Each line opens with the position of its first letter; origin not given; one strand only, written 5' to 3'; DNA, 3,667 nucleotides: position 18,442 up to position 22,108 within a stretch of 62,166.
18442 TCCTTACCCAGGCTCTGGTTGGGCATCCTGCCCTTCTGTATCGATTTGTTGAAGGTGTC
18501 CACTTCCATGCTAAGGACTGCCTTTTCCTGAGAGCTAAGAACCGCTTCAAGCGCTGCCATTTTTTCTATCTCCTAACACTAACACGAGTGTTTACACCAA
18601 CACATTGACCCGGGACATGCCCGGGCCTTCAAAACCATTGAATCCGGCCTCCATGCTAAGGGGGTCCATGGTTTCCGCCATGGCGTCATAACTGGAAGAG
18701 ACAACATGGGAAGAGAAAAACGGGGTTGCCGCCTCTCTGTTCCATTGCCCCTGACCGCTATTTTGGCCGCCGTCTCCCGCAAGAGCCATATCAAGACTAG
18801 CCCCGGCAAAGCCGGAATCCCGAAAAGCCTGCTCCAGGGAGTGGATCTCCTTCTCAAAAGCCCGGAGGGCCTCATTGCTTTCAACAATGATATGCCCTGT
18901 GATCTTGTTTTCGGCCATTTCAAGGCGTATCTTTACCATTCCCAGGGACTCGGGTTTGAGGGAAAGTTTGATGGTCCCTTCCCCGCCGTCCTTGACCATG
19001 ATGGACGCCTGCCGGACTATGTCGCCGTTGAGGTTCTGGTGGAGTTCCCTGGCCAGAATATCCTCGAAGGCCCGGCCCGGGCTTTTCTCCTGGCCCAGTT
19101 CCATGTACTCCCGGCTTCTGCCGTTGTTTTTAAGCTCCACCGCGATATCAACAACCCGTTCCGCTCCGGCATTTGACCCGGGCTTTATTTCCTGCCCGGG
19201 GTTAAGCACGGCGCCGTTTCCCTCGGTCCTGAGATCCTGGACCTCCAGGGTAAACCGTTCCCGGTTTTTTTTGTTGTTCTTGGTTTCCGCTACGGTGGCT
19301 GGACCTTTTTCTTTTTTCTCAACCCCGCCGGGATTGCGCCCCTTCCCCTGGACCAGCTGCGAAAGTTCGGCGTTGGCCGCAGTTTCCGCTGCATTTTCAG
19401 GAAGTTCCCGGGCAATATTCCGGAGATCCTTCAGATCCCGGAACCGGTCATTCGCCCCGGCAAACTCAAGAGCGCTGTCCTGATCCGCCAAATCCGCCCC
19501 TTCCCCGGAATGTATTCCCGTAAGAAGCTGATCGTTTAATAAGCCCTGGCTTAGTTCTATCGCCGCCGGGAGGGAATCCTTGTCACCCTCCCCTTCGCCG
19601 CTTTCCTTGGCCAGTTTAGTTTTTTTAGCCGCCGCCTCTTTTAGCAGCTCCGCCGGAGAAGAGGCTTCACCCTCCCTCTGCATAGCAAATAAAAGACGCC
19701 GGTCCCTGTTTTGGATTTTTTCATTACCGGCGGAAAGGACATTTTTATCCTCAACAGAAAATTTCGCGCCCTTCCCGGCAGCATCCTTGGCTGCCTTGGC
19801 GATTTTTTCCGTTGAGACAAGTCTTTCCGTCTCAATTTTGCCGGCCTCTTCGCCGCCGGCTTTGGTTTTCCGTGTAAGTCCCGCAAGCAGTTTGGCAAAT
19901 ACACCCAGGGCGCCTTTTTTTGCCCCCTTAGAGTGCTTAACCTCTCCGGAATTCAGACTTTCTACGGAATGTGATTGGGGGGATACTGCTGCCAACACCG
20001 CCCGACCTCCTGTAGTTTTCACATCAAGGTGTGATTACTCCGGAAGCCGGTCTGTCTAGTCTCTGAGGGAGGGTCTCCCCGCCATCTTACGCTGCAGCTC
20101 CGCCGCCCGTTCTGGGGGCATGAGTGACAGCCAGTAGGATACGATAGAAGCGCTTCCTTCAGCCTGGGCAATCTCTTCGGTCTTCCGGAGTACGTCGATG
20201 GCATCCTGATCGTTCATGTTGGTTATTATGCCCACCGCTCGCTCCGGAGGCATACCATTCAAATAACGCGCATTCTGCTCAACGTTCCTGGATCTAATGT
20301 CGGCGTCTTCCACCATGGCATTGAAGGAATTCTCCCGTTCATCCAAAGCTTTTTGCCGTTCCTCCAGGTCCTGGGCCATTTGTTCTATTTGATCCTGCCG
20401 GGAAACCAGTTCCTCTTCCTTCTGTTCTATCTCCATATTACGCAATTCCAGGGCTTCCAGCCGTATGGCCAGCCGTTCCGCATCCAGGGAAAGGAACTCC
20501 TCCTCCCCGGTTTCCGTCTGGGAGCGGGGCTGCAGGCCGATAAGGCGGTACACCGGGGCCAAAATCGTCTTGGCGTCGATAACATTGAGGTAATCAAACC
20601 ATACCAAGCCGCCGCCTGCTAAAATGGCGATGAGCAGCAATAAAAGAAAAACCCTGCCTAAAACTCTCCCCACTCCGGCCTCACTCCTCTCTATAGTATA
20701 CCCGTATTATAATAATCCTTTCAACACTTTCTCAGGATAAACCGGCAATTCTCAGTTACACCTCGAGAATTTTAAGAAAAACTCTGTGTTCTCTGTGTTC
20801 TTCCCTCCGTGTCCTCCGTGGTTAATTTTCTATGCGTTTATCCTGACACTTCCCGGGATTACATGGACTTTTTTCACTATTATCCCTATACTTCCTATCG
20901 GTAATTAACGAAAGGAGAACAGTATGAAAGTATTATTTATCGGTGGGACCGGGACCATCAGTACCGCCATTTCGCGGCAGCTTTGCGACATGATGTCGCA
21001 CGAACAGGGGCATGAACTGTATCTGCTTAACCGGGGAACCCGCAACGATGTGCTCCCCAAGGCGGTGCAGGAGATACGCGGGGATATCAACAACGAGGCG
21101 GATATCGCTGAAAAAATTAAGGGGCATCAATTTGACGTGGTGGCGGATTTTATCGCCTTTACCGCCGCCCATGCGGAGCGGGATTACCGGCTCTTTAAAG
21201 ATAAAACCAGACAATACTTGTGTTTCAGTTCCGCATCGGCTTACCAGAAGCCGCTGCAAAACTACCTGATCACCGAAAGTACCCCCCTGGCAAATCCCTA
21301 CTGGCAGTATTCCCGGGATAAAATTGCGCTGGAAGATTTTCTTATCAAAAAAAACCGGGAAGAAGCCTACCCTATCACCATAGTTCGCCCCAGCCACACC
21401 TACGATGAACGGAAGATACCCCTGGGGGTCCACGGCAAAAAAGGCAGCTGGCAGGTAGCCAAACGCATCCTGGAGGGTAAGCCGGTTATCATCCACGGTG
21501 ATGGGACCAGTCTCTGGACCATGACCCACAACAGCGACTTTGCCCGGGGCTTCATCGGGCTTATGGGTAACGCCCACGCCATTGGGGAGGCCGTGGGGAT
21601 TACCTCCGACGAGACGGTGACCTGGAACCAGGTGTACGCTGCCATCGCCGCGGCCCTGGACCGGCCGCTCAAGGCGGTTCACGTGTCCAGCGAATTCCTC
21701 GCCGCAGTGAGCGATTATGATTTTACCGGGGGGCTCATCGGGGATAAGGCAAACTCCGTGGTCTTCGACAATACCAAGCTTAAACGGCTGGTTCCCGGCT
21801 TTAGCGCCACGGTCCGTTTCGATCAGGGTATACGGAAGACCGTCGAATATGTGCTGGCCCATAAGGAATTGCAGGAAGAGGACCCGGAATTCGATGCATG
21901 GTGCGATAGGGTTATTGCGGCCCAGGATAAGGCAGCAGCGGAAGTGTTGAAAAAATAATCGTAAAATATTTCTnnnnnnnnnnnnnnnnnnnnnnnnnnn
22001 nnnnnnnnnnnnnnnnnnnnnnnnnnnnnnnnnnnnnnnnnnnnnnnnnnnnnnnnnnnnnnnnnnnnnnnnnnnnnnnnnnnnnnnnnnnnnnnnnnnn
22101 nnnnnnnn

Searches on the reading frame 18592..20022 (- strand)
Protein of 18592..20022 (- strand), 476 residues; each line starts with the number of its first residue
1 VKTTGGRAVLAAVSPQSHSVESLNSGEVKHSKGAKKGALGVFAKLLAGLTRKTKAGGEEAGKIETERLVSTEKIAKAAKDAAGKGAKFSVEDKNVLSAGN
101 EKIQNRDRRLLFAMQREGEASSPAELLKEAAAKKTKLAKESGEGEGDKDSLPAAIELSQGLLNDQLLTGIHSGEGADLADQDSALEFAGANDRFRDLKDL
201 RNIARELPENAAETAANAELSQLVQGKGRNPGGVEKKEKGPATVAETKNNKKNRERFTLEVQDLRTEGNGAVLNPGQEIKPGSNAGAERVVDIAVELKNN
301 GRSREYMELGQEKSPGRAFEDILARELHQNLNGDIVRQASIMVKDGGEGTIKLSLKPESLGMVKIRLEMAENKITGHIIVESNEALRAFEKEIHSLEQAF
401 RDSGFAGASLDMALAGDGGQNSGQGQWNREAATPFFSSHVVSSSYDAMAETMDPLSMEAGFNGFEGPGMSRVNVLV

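Call 53: search_protein_families(library=pfam, proteins=[window:18592-20022:-], max_evalue=0.001)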
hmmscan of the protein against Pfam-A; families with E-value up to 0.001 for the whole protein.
window:18592-20022:- (476 aa): 1 family
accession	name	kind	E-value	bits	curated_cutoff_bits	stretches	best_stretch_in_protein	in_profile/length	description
PF02120.21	Flg_hook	-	2.2e-15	56.7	29.8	1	342-419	6-83/85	Flagellar hook-length control protein FliK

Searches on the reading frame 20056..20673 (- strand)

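Call 53: search_protein_families(library=pfam, proteins=[window:20056-20673:-], max_evalue=0.001)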
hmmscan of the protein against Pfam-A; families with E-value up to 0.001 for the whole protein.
window:20056-20673:- (205 aa): 1 family
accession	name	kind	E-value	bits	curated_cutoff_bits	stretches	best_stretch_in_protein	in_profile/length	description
PF03448.22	MgtE_N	-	0.00031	21.7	25.9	0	132-195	40-95/102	MgtE intracellular N domain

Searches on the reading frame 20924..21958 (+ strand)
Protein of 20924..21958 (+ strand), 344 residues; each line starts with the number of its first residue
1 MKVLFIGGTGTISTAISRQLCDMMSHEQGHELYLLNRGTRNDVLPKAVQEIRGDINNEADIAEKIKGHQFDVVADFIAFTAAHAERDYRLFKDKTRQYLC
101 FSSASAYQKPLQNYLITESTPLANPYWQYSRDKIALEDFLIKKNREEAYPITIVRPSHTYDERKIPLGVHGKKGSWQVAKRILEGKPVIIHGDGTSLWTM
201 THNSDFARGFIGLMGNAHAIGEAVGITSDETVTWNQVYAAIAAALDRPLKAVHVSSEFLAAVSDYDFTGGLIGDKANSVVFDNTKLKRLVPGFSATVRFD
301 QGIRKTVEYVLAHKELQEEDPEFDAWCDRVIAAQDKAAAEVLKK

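Call 53: search_protein_families(library=pfam, proteins=[window:20924-21958:+], max_evalue=0.001)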
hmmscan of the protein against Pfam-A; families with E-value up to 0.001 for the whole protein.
window:20924-21958:+ (344 aa): 2 families
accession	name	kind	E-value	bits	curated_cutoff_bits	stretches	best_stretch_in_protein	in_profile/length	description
PF01370.27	Epimerase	-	1e-16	61.6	20.9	1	4-218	2-229/240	NAD dependent epimerase/dehydratase family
PF13460.12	NAD_binding_10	-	0.00013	22.3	27.2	1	7-170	1-157/184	NAD(P)H-binding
